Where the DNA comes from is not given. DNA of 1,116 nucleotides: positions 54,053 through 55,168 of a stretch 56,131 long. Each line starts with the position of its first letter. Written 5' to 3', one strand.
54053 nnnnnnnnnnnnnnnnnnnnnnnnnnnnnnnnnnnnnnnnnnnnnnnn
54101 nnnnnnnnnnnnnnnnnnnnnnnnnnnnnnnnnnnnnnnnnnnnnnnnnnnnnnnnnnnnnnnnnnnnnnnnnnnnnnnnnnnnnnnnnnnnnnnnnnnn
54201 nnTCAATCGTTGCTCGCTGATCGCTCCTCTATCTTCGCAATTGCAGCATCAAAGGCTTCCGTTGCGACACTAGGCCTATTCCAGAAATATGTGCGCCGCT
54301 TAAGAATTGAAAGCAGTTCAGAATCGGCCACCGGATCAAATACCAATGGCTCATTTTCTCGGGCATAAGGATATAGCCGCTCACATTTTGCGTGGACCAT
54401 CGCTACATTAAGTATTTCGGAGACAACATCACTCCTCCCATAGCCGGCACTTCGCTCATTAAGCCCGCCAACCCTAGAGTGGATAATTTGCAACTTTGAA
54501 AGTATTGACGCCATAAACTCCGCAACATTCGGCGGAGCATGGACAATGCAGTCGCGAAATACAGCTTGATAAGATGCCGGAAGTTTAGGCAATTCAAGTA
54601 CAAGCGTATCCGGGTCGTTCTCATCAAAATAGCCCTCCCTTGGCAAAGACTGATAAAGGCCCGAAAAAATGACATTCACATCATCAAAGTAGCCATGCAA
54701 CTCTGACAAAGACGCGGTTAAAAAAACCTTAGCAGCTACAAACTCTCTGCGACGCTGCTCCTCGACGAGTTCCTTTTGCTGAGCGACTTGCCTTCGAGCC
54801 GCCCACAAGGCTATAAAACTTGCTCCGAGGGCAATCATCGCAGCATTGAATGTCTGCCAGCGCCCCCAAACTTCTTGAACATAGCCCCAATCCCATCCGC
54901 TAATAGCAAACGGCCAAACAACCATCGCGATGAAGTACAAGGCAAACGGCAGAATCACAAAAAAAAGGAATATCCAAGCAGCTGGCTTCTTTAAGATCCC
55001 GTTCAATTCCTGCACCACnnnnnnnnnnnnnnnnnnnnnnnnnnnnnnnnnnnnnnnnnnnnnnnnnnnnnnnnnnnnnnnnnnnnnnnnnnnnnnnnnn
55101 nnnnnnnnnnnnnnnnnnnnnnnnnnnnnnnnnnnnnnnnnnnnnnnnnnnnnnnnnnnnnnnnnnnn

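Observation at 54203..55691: Translationally coupled trio next to attP: exported small protein, secreted SNase-like nuclease and an orphan 2-TM protein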

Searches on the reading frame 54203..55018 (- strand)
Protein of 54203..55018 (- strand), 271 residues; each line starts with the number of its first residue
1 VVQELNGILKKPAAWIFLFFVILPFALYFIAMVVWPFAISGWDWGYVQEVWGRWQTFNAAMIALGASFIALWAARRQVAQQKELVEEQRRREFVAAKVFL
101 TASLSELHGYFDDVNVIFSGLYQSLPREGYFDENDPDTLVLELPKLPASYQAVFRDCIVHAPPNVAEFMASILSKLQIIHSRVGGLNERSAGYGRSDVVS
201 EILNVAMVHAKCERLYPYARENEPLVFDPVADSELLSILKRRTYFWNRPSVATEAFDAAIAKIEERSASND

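Call 7: search_protein_families(library=pfam, proteins=[window:54203-55018:-], max_evalue=1)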
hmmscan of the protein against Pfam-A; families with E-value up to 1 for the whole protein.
window:54203-55018:- (271 aa): 1 family
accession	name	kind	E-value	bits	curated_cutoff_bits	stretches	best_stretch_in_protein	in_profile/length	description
PF07332.16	Phage_holin_3_6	-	0.1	13.1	28.4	1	9-88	30-104/116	Putative Actinobacterial Holin-X, holin superfamily III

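Call 8: search_protein_families(library=padloc, proteins=[window:54203-55018:-], max_evalue=1)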
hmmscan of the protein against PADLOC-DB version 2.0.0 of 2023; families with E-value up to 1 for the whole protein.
window:54203-55018:- (271 aa): 0 families

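Call 9: search_protein_families(library=phrogs, proteins=[window:54203-55018:-], max_evalue=1)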
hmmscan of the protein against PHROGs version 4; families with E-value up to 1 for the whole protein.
window:54203-55018:- (271 aa): 2 families
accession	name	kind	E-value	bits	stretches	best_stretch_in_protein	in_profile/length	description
phrog_33781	-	unknown function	0.075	13.5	1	20-104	12-99/255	-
phrog_37516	-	unknown function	0.35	11.7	0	121-139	11-28/50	-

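Call 10: search_protein_families(library=ncbifam, proteins=[window:54203-55018:-], max_evalue=1)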
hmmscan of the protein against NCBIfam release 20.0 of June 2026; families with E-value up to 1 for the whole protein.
window:54203-55018:- (271 aa): 2 families
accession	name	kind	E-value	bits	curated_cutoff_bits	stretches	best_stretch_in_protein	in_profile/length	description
NF053523.1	VcdP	equivalog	0.12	12.1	50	1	244-256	8-20/28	small protein VcdP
NF010606.0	PRK14002.1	equivalog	0.42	10.4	263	0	241-270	60-87/186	K(+)-transporting ATPase subunit C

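Call 13: find_homologous_proteins(query=window:54203-55018:-)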
Query window:54203-55018:- (271 aa): 5 proteins with E <= 0.001 among 523 candidates.
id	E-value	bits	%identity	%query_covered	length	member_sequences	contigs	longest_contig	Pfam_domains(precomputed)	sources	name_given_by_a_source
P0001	6.3e-178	608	100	100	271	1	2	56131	-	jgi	-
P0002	2.2e-150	517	86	100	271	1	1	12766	-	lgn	-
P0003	1.8e-30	124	37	75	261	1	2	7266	-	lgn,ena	-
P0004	1.2e-26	112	34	75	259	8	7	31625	-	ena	-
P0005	1.4e-22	98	42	57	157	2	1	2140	-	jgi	-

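Call 15: find_encoding_contigs(protein=P0002, flank=10000)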
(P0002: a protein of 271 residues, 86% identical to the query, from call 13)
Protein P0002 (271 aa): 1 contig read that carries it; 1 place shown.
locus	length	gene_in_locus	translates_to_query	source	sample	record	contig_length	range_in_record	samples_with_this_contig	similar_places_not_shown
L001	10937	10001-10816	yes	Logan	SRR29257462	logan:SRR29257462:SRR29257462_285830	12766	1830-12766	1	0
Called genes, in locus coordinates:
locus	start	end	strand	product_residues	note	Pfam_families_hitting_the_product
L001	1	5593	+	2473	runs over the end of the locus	?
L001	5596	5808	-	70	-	-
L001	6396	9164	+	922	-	PF20464:MmeI_N, PF20465:MmeI_hel, PF20473:MmeI_Mtase, PF20466:MmeI_TRD, PF20467:MmeI_C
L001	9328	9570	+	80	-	-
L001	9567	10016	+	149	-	PF00565:SNase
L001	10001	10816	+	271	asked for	-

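Call 16: find_encoding_contigs(protein=P0004, flank=10000)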
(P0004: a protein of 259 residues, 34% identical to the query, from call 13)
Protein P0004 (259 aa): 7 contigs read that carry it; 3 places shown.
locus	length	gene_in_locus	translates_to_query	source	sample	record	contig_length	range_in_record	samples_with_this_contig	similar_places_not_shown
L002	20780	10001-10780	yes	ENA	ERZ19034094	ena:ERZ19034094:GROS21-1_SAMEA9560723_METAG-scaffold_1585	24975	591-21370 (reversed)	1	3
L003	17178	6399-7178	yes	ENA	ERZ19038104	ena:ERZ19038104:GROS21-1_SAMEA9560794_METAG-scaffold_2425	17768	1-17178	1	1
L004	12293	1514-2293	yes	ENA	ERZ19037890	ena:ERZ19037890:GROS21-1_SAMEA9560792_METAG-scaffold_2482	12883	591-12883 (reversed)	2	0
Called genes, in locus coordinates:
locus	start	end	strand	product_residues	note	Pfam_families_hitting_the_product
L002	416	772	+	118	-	PF21781:DUF6876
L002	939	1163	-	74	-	-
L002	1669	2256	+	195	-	-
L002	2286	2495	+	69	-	-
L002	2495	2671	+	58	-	-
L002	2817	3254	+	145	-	PF20346:DUF6641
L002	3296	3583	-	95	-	PF07045:DUF1330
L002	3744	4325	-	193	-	PF01844:HNH (weak), PF14279:HNH_5 (faint)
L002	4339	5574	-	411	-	PF02463:SMC_N (faint), PF13476:AAA_23, PF13555:AAA_29 (weak), PF13401:AAA_22 (faint), PF13175:AAA_15, PF13304:AAA_21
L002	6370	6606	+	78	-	PF09954:DUF2188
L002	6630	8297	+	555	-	PF19614:DUF6119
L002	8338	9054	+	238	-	-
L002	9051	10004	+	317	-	-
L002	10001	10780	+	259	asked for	-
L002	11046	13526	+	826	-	PF13195:DUF4011, PF13086:AAA_11, PF13604:AAA_30 (faint)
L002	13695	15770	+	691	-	PF13086:AAA_11, PF13087:AAA_12, PF18741:MTES_1575, PF11784:DUF3320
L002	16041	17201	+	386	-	-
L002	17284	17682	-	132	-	-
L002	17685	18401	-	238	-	-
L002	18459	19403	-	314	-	-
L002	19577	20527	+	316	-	-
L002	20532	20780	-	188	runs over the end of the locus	PF00589:Phage_integrase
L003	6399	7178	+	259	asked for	-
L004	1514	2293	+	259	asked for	-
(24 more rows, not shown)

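Call 17: find_encoding_contigs(protein=P0003, flank=10000)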
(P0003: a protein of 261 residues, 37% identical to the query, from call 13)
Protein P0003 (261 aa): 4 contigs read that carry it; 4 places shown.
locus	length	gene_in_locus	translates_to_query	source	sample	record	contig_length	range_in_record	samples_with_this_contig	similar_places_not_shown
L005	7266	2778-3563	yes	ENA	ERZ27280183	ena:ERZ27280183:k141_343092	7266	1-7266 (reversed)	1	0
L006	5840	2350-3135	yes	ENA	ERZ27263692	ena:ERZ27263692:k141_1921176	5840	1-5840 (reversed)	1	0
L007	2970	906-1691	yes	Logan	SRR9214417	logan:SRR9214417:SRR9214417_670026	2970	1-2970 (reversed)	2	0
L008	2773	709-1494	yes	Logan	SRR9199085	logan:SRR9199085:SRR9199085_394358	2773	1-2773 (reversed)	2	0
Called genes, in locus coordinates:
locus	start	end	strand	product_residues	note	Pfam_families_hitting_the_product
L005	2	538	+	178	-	?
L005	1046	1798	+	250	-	PF08357:SEFIR, PF13676:TIR_2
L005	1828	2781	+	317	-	-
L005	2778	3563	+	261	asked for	-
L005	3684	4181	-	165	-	-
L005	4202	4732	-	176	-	-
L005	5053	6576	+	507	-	PF22483:Mu-transpos_C_2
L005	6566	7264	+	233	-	?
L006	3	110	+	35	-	?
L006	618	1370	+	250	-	PF08357:SEFIR, PF13676:TIR_2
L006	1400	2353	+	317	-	-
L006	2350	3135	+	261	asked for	-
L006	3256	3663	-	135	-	-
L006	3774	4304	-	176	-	-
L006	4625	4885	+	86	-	-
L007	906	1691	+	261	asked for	-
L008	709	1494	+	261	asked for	-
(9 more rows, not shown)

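Call 23: search_protein_families(library=padloc, proteins=[L005:1046-1798:+, L005:1828-2781:+, P0003, L002:8338-9054:+, L002:6630-8297:+, L002:11046-13526:+, L002:13695-15770:+, L002:4339-5574:-, L002:3744-4325:-], max_evalue=0.01)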
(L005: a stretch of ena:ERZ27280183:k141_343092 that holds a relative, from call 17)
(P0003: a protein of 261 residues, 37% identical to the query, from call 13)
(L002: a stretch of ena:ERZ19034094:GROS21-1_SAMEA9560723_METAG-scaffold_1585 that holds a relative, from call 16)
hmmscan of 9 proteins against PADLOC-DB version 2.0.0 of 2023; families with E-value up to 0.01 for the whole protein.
L005:1046-1798:+ (250 aa): 5 families
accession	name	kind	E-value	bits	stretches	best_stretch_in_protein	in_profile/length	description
PDLC03957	bSEFIR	-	2.9e-79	265.8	1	1-213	35-232/412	-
PDLC05062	PDC-S66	-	2.1e-06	25.4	1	6-73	151-216/282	-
PDLC02421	Aga_TIR-PNTD1-PNTD2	-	5.9e-06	23.6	1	5-140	5-132/430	Class I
PDLC02403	Aga_TIR-PNTD1-PNTD2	-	7.1e-06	23.3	1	5-140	4-131/443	Class I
PDLC02012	SAVED5--SAVED_TIR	-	3.9e-05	20.9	1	2-48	10-54/404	-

L005:1828-2781:+ (317 aa): 1 family
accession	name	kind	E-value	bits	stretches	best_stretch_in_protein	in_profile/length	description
PDLC04031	PD-T4-3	-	0.0068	14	0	1-26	14-39/256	-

P0003 (261 aa): 0 families

L002:8338-9054:+ (238 aa): 1 family
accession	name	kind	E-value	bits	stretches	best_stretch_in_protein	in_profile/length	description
PDLC00644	ZorE2|ZorE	-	0.0015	16.3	1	153-219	185-242/267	HNH endonuclease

L002:6630-8297:+ (555 aa): 0 families

L002:11046-13526:+ (826 aa): 9 families
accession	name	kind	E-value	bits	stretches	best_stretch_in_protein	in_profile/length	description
PDLC05009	PDC-S37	-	1.5e-197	657.3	1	26-814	5-794/1550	-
PDLC02194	Hhe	-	6e-72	240.6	2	112-460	210-569/1911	-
PDLC03920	MkoA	-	3.7e-09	33.5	1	319-407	615-706/1112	-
PDLC03921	MkoA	-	2.9e-06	23.2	1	320-365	1027-1075/1607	-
PDLC04140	mad8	-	8.7e-06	23.5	1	337-392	30-95/314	mads_8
PDLC05035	PDC-S53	-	0.00025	17.2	1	337-386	513-560/900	-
PDLC02350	AbiO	-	0.00027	17.8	1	324-369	182-227/468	AbiO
PDLC04103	HerA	-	0.0076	12.6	0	312-368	150-206/579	-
PDLC05064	PDC-S68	-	0.0091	11.7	0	335-369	700-735/1273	-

L002:13695-15770:+ (691 aa): 8 families
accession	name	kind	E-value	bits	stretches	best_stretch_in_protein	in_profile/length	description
PDLC05009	PDC-S37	-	9.8e-269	893.3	1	3-675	866-1533/1550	-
PDLC02194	Hhe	-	7.4e-135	449.1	1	20-517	1327-1813/1911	-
PDLC03920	MkoA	-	4.4e-24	82.9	1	73-336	791-1072/1112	-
PDLC03924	MkoC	-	1.1e-20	71.4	1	73-340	670-944/1136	-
PDLC03921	MkoA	-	7.3e-12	41.8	1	73-112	1296-1335/1607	-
PDLC02895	DpdJ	-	1e-06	23.9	1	69-113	188-235/2112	DpdJ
PDLC05065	PDC-S68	-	0.00075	15.4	1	74-111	704-744/1221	-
PDLC05035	PDC-S53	-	0.002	14.3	1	71-115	575-621/900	-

L002:4339-5574:- (411 aa): 152 families (the best 25 are shown)
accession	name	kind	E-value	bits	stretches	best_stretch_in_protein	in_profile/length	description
PDLC00290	PtuA1|PtuA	-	1.6e-154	513.2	1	3-410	2-408/414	AAA ATPase domain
PDLC00276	PtuA1|PtuA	-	1.9e-94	313.6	1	176-410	4-234/239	AAA ATPase domain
PDLC00271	PtuA1|PtuA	-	9.8e-35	118.9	1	5-390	4-393/421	AAA ATPase domain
PDLC02913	ATPase_I-A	-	5.5e-34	116.1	2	203-395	285-483/508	-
PDLC00310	PtuA1|PtuA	-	1.4e-32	111.3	2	152-397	164-416/443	AAA ATPase domain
PDLC00278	PtuA1|PtuA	-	3.5e-32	110.2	2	275-397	291-410/436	AAA ATPase domain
PDLC00299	PtuA1|PtuA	-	1.5e-30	104.7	2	275-396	381-503/535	AAA ATPase domain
PDLC00304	PtuA1|PtuA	-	3e-29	100.5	1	25-397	40-417/444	AAA ATPase domain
PDLC00268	PtuA1|PtuA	-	1.9e-28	98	1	16-330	17-326/411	AAA ATPase domain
PDLC00311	PtuA1|PtuA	-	1.7e-27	94.6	2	276-400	312-436/455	AAA ATPase domain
PDLC00267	PtuA1|PtuA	-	2.6e-27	94.1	2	274-359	288-368/438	AAA ATPase domain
PDLC00279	PtuA1|PtuA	-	4e-26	90.1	1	4-368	6-365/416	AAA ATPase domain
PDLC00277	PtuA1|PtuA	-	8.8e-26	89.1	2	275-384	288-390/423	AAA ATPase domain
PDLC00281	PtuA1|PtuA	-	4.2e-25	86.8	2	273-379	291-405/448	AAA ATPase domain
PDLC00305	PtuA1|PtuA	-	1.7e-24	84.9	1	5-395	4-373/392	AAA ATPase domain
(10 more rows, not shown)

L002:3744-4325:- (193 aa): 69 families (the best 25 are shown)
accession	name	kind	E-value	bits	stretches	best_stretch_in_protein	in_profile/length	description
PDLC00337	PtuB1|PtuB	-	9.7e-62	206.6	1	17-191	39-211/216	Unknown function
PDLC00339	PtuB1|PtuB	-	2.1e-26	91.3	2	15-89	45-130/261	Unknown function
PDLC00342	PtuB1|PtuB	-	3.5e-25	86.8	1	20-153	33-164/247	Unknown function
PDLC00336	PtuB1|PtuB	-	1.5e-24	85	1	19-168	48-196/250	Unknown function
PDLC00292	PtuA1|PtuA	-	7.8e-21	72.1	1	19-189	43-242/726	AAA ATPase domain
PDLC00332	PtuB1|PtuB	-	3.4e-20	70.8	1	20-186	33-201/212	Unknown function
PDLC00328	PtuB1|PtuB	-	5.6e-19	66.8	2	18-87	44-120/295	Unknown function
PDLC02924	HNH_I-A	-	6.5e-18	63.4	1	23-185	32-190/198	-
PDLC00288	PtuA1|PtuA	-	2.1e-17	61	2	26-91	56-131/733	AAA ATPase domain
PDLC00319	PtuB1|PtuB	-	2.9e-17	61.1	2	19-89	53-133/310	Unknown function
PDLC00324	PtuB1|PtuB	-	1.4e-15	55.7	1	25-190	33-205/209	Unknown function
PDLC00317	PtuB1|PtuB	-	9.1e-15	53.2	1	34-186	59-213/244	Unknown function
PDLC00315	PtuB1|PtuB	-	9.3e-15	53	1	21-115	17-109/227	Unknown function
PDLC00321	PtuB1|PtuB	-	1.4e-14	52.5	1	1-104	1-103/223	Unknown function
PDLC00341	PtuB1|PtuB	-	5e-14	50.5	1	18-103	35-120/273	Unknown function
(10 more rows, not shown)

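Call 24: search_protein_families(library=pfam, proteins=[L005:1046-1798:+, L005:1828-2781:+, P0003, P0004, L002:8338-9054:+, L005:3684-4181:-, L005:4202-4732:-], max_evalue=0.1)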
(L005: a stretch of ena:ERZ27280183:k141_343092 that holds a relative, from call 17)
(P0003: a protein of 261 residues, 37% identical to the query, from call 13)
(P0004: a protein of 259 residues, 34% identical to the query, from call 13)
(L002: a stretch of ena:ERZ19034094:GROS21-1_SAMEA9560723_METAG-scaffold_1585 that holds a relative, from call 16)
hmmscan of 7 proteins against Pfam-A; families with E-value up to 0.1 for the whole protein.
L005:1046-1798:+ (250 aa): 3 families
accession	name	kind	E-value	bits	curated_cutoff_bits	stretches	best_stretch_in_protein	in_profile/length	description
PF13676.11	TIR_2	-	3.2e-24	86.2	28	1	6-137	1-122/122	TIR domain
PF08357.16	SEFIR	-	4.1e-14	53.5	23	1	6-116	3-116/150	SEFIR domain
PF01582.25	TIR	-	0.0019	18.4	21.3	1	7-73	2-70/179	TIR domain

L005:1828-2781:+ (317 aa): 2 families
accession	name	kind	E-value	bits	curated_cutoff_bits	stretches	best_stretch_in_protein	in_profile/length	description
PF20038.5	HTH_59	-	0.0065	16.9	27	0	268-291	11-34/66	Helix-turn-helix domain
PF01541.30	GIY-YIG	-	0.064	14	22.6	0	3-73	2-74/78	GIY-YIG catalytic domain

P0003 (261 aa): 0 families

P0004 (259 aa): 0 families

L002:8338-9054:+ (238 aa): 1 family
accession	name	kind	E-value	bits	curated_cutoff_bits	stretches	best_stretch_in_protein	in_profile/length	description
PF01844.29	HNH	-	0.0086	16.6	21.4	1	165-217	4-46/47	HNH endonuclease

L005:3684-4181:- (165 aa): 0 families

L005:4202-4732:- (176 aa): 0 families

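Call 27: search_protein_representatives(alignment_id=A1)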
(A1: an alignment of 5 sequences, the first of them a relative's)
Query: 5 sequences, 254 profile positions. Proteins with E-value up to 0.001 (for the whole library): 1577; up to 1e-10: 632; up to 1e-30: 209. The best 150 are listed.
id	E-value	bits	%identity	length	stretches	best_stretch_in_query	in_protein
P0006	2.0e-74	266.5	-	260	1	1-253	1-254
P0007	1.5e-68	247.3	-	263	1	4-254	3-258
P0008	7.4e-68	245.0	-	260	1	1-253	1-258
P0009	2.0e-67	243.6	-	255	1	3-250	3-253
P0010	2.2e-67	243.4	-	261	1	7-235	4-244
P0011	2.2e-65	236.9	-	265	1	1-249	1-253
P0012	1.3e-64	234.4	-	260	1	1-251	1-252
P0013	1.8e-63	230.6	-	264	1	1-253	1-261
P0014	2.1e-63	230.4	-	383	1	1-251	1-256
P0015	1.4e-62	227.7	-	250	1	10-253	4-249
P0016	2.4e-61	223.6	-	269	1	16-241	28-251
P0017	1.0e-60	221.6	-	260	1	13-251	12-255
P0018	2.3e-60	220.4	-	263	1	1-251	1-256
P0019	4.2e-59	216.3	-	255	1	1-248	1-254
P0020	8.2e-59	215.4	-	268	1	20-229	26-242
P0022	1.7e-57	211.1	-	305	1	9-250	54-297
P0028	7.1e-56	205.7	-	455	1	11-228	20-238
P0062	1.3e-48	181.9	-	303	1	10-237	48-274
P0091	9.0e-45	169.4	-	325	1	19-229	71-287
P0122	2.3e-41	158.2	-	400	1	15-210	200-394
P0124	5.3e-41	157.0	-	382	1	17-251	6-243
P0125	7.1e-41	156.6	-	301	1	12-227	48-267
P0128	1.6e-40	155.5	-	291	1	20-223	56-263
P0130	3.7e-40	154.3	-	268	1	15-229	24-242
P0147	7.2e-38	146.7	-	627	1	13-231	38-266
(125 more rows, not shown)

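Call 29: search_protein_families(library=pfam, alignment_id=A2, max_evalue=0.01)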
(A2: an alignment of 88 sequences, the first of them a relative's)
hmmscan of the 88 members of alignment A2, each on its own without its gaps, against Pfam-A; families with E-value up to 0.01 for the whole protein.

A. member 1, P0001 (271 aa): 0 families

B. families by the number of members that match (of 88 scanned): 11 families
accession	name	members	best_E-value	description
PF14296.11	O-ag_pol_Wzy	3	0.0032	O-antigen polysaccharide polymerase Wzy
PF12420.13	DUF3671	1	0.00018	Fam-L, Fam-M like protein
PF10129.15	OpgC_C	1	0.0032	OpgC protein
PF02592.20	Vut_1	1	0.0036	Putative vitamin uptake transporter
PF13491.11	FtsK_4TM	1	0.004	4TM region of DNA translocase FtsK/SpoIIIE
PF04834.18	Adeno_E3_14_5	1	0.0065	Early E3 14.5 kDa protein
PF01794.25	Ferric_reduct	1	0.0079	Ferric reductase like transmembrane component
PF11951.13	Fungal_trans_2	1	0.0083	Fungal specific transcription factor domain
PF20617.3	DUF6803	1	0.0085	Family of unknown function (DUF6803)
PF04108.17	ATG17_like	1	0.0088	Autophagy protein ATG17-like domain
PF13664.11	DUF4149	1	0.0094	Domain of unknown function (DUF4149)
